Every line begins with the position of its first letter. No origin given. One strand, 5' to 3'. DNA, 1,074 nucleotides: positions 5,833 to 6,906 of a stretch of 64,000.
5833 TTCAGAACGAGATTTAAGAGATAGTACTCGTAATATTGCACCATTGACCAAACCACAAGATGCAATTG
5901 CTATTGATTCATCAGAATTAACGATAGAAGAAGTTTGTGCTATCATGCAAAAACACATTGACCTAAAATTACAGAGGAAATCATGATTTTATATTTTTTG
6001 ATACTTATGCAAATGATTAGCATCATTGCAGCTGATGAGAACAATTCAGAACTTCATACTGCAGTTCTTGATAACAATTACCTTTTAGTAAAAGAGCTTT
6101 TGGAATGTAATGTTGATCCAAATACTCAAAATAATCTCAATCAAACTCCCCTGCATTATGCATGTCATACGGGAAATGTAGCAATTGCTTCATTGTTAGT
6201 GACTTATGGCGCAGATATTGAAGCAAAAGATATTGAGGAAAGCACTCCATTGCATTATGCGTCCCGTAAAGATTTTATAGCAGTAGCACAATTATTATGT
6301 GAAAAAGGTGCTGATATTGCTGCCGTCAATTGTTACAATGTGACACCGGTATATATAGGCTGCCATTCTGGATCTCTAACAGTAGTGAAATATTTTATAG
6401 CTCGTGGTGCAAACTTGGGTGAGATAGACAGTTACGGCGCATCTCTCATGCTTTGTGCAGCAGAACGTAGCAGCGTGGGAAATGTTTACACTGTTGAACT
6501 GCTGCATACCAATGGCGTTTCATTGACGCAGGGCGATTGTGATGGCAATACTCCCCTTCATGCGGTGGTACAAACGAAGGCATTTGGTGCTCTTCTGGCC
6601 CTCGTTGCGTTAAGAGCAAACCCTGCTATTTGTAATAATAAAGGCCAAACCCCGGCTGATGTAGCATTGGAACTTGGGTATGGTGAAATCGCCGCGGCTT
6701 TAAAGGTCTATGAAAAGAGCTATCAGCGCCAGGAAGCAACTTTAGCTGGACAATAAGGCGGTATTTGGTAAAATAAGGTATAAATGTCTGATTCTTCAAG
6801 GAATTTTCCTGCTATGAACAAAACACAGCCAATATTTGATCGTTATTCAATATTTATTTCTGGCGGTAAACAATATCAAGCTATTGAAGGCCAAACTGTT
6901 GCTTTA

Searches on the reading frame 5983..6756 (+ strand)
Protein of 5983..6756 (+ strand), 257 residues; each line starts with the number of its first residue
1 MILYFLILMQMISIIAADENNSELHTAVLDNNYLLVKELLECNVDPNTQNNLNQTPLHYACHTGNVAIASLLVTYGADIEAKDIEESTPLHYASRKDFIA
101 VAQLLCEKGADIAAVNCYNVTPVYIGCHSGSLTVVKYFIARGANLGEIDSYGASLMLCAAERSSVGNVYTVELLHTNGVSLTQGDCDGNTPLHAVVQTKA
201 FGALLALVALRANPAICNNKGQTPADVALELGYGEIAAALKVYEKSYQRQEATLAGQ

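Call 72: search_protein_families(library=pfam, proteins=[window:5983-6756:+], max_evalue=0.001)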
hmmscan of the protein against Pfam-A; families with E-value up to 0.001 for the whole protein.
window:5983-6756:+ (257 aa): 6 families
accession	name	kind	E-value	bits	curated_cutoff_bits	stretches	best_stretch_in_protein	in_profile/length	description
PF12796.13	Ank_2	-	1.6e-32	112.3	27.3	2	24-114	1-88/90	Ankyrin repeats (3 copies)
PF00023.36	Ank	-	3.4e-28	96.6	21.1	2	54-83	3-32/33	Ankyrin repeat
PF13606.12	Ank_3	-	3.7e-26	88.4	22.3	1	53-80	2-29/30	Ankyrin repeat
PF13637.12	Ank_4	-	5.1e-25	87.4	22.7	1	24-73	1-50/50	Ankyrin repeats (many copies)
PF13857.12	Ank_5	-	2.1e-21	76.2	27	2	39-93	1-56/56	Ankyrin repeats (many copies)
PF23745.1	ANK_LRRK2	-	1.8e-05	25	27.5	1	35-110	13-88/130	LRRK2 ANK repeat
